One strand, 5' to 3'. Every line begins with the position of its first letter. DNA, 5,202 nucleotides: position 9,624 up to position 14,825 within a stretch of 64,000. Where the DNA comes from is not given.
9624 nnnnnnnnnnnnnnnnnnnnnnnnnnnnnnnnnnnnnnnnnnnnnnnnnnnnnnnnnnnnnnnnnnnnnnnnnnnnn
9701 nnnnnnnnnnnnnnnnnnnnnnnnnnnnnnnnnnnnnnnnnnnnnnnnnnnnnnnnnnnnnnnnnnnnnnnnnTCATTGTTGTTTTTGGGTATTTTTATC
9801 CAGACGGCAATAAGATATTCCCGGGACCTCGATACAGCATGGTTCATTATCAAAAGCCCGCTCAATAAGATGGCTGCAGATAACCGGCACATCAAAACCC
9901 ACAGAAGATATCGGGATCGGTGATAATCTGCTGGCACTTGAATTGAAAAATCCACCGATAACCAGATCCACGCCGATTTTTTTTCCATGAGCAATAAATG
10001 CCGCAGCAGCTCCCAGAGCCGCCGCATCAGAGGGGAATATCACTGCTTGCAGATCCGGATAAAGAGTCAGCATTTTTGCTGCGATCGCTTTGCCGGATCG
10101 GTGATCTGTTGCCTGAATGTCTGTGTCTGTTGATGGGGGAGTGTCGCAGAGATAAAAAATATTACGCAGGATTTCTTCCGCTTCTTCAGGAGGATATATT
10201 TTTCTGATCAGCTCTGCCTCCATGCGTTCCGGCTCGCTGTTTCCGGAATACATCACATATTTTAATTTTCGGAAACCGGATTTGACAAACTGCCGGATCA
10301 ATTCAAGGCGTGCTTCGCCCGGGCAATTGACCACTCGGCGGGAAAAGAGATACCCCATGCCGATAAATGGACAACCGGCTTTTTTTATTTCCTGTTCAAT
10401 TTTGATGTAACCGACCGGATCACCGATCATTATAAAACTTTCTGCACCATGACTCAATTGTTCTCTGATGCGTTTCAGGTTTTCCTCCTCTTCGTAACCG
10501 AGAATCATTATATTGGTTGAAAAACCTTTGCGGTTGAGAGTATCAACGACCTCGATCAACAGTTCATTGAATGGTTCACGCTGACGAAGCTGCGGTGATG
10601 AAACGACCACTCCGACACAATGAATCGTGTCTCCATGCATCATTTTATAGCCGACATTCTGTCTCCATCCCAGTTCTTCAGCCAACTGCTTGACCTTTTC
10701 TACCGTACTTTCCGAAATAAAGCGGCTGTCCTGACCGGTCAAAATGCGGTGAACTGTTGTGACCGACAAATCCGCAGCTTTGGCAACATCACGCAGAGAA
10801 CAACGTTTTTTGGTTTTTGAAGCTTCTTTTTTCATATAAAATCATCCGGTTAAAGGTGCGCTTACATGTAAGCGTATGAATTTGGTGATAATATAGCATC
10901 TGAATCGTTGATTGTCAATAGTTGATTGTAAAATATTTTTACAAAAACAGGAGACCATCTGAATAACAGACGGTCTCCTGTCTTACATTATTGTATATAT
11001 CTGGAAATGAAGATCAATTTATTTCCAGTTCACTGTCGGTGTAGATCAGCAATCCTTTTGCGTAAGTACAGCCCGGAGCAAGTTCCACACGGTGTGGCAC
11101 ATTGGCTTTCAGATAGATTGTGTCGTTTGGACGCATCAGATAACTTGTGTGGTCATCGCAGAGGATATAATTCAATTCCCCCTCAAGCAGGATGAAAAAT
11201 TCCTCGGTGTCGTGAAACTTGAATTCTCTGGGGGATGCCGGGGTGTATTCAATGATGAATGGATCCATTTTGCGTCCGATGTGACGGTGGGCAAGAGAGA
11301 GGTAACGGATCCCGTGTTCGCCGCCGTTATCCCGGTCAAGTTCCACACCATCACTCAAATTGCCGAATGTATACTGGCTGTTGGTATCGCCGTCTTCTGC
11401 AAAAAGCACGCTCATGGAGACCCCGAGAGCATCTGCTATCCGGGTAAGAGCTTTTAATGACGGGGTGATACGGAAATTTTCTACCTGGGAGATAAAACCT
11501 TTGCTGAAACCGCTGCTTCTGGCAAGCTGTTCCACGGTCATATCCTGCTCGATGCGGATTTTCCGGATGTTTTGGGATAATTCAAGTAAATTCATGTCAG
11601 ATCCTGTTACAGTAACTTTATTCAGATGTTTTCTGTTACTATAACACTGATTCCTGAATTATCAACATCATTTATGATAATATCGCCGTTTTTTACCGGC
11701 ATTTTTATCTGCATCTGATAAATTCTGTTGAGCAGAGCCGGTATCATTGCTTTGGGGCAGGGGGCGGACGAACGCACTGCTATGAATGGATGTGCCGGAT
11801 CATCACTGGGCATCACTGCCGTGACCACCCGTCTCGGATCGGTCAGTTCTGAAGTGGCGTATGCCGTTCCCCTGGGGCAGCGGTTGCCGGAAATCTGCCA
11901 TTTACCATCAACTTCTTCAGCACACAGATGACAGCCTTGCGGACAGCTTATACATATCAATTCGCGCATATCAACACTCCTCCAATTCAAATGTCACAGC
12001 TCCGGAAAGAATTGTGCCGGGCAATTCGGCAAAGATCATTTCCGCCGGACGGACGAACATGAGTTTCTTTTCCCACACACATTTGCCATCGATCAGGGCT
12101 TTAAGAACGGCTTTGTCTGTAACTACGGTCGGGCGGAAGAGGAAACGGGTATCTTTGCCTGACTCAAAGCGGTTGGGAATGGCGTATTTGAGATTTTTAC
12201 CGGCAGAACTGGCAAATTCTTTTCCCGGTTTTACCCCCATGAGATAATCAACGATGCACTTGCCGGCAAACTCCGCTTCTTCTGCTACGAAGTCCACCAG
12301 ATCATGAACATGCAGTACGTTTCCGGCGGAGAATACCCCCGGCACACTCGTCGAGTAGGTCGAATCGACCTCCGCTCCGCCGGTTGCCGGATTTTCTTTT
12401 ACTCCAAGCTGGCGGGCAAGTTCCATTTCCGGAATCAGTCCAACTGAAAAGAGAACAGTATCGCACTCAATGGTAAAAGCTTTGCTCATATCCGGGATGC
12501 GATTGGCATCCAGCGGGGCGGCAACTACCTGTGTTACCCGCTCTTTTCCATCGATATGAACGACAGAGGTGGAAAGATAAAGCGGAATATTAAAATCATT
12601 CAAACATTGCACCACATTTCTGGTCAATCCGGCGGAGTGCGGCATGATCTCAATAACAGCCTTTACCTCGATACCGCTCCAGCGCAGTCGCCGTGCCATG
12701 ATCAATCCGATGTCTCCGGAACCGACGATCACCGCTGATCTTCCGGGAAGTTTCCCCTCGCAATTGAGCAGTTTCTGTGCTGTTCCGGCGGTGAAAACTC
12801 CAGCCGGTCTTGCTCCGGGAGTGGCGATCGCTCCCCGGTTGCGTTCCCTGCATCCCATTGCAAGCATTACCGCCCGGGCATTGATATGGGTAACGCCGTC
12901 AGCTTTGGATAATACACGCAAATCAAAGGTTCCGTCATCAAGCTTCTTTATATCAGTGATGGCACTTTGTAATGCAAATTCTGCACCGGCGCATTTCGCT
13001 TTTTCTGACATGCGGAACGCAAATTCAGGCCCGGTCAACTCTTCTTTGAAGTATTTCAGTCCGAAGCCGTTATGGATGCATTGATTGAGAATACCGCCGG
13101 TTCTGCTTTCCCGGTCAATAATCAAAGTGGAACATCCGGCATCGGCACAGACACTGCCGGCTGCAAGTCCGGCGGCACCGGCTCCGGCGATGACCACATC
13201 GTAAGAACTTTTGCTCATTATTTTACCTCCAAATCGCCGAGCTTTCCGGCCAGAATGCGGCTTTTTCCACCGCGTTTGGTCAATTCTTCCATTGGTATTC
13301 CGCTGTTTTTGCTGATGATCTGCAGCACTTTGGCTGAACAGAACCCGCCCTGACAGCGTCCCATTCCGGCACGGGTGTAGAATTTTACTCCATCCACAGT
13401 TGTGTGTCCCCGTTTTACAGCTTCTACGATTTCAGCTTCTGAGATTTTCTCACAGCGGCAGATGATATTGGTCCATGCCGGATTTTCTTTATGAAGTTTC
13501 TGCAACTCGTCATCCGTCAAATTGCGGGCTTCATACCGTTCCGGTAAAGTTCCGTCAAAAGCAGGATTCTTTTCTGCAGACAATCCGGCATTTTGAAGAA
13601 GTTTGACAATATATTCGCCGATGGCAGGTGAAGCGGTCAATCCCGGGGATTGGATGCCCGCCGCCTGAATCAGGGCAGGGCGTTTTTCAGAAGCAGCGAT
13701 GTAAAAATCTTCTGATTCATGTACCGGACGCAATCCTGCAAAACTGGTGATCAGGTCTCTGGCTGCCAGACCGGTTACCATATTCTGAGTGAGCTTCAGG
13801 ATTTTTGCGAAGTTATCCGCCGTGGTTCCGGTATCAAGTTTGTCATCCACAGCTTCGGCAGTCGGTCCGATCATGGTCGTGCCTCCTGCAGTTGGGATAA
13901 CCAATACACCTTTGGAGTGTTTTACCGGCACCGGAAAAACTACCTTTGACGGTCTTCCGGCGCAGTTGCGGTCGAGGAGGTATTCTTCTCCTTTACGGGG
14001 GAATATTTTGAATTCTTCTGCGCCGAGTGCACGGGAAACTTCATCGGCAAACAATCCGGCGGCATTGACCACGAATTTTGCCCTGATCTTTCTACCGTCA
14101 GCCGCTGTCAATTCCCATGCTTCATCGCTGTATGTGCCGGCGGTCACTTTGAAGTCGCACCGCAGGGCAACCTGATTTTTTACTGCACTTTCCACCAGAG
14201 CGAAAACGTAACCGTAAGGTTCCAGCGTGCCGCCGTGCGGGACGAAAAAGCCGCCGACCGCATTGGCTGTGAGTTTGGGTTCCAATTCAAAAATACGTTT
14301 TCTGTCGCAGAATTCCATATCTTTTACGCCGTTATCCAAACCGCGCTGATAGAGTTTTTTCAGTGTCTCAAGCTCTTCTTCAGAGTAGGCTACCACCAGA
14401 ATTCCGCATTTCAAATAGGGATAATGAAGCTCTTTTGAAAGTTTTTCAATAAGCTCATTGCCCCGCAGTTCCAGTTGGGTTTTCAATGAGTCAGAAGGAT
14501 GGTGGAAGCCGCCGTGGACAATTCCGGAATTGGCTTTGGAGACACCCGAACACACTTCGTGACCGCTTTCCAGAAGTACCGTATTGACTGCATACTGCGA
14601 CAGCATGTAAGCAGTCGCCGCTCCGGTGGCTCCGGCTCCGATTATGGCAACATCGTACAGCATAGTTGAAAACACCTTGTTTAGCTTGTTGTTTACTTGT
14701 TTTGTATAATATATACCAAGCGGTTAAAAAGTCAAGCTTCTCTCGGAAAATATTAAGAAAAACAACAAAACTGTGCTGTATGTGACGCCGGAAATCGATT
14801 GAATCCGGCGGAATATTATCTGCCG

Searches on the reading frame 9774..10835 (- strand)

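Call 62: search_protein_families(library=pfam, proteins=[window:9774-10835:-], max_evalue=0.001)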
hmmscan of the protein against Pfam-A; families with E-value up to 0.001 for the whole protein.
window:9774-10835:- (353 aa): 3 families
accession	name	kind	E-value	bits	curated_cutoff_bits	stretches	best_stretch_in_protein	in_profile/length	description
PF00356.27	LacI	-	4.4e-09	36.4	27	1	13-60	1-46/46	Bacterial regulatory proteins, lacI family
PF13377.12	Peripla_BP_3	-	1.1e-08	35.8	26.5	1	181-328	2-142/167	Periplasmic binding protein-like domain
PF00532.27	Peripla_BP_1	-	0.0009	19.2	22.2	0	244-298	165-218/281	Periplasmic binding proteins and sugar binding domain of LacI family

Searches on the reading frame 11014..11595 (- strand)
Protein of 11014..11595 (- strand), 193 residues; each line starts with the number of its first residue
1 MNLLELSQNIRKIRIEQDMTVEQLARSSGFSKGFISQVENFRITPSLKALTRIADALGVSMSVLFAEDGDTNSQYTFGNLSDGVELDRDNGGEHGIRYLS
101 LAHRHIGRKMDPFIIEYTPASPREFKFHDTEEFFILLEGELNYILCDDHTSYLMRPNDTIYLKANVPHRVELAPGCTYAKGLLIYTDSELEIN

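Call 77: search_protein_families(library=pfam, proteins=[window:11014-11595:-], max_evalue=0.0001)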
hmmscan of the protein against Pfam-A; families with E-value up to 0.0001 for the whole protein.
window:11014-11595:- (193 aa): 5 families
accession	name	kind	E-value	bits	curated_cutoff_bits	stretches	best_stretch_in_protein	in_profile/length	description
PF01381.28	HTH_3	-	1.4e-11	44.7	23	1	10-63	1-54/55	Helix-turn-helix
PF07883.17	Cupin_2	-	1.2e-08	35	27.2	1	116-171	4-57/70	Cupin domain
PF13560.12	HTH_31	-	1.4e-08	35.4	27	1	6-60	2-57/64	Helix-turn-helix domain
PF13443.12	HTH_26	-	7.5e-07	29.7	22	1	9-62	1-55/63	Cro/C1-type HTH DNA-binding domain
PF12844.13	HTH_19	-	4e-05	23.9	30.2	1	8-64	2-58/64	Helix-turn-helix domain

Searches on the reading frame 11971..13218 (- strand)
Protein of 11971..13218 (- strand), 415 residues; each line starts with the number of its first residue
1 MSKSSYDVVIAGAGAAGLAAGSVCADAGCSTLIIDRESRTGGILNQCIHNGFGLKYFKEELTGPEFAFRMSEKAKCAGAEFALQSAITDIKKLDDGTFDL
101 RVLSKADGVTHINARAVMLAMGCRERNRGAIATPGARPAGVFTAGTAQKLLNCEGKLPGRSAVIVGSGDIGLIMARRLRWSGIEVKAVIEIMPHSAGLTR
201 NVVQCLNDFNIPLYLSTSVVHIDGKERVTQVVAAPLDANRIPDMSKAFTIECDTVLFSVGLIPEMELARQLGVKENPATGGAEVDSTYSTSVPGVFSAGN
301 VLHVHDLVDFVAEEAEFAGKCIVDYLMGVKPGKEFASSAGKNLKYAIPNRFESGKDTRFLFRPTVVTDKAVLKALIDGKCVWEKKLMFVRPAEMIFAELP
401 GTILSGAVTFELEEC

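Call 77: search_protein_families(library=pfam, proteins=[window:11971-13218:-], max_evalue=0.0001)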
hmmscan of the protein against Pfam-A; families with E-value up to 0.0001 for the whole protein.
window:11971-13218:- (415 aa): 8 families
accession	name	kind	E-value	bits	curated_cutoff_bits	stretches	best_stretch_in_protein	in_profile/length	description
PF07992.20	Pyr_redox_2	-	4.6e-28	98.9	26.1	1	6-303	1-279/291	Pyridine nucleotide-disulphide oxidoreductase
PF00070.33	Pyr_redox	-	1.4e-10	42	22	0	162-233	2-79/82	Pyridine nucleotide-disulphide oxidoreductase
PF13450.12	NAD_binding_8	-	3.7e-08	33.9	21.9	1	10-52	1-43/68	NAD(P)-binding Rossmann-like domain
PF13738.12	Pyr_redox_3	-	2e-07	31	30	0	9-38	1-31/305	Pyridine nucleotide-disulphide oxidoreductase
PF12831.13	FAD_oxidored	-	7e-07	29.3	27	1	7-56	1-50/416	FAD dependent oxidoreductase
PF01494.25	FAD_binding_3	-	5.9e-06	26.2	22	0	6-40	2-36/349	FAD binding domain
PF03486.20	HI0933_like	-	1.7e-05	24.8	50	0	7-41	2-36/244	HI0933-like protein Rossmann domain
PF00890.30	FAD_binding_2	-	2.1e-05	24.3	20.4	0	7-42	1-36/414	FAD binding domain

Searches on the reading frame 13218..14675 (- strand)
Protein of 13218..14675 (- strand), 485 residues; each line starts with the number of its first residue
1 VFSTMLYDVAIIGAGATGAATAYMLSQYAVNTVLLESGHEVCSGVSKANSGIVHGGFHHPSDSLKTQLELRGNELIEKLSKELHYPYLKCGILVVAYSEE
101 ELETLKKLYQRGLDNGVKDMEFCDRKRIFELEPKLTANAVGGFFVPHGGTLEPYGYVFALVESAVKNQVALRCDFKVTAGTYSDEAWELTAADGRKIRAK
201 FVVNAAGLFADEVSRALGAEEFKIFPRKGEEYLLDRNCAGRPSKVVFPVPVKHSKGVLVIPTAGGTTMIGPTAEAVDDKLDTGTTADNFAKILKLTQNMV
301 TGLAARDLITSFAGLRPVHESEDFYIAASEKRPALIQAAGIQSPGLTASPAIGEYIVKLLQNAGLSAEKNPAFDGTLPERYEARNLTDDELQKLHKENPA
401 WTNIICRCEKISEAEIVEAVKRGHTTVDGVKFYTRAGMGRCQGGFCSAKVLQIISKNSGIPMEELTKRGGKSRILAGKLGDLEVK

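Call 77: search_protein_families(library=pfam, proteins=[window:13218-14675:-], max_evalue=0.0001)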
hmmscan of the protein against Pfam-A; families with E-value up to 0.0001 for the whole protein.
window:13218-14675:- (485 aa): 5 families
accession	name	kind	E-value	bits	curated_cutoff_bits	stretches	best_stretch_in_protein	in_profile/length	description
PF01266.30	DAO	-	4.5e-68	230.8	27.9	1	8-358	1-352/353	FAD dependent oxidoreductase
PF04324.20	Fer2_BFD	-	6.1e-14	52.5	26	1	404-455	1-49/50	BFD-like [2Fe-2S] binding domain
PF01494.25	FAD_binding_3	-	7.9e-06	25.8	22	0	7-38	2-33/349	FAD binding domain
PF07992.20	Pyr_redox_2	-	2.8e-05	24.1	26.1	0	7-54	1-47/291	Pyridine nucleotide-disulphide oxidoreductase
PF17806.6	SO_alpha_A3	-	5.4e-05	23.9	23.1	0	409-465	10-66/87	Sarcosine oxidase A3 domain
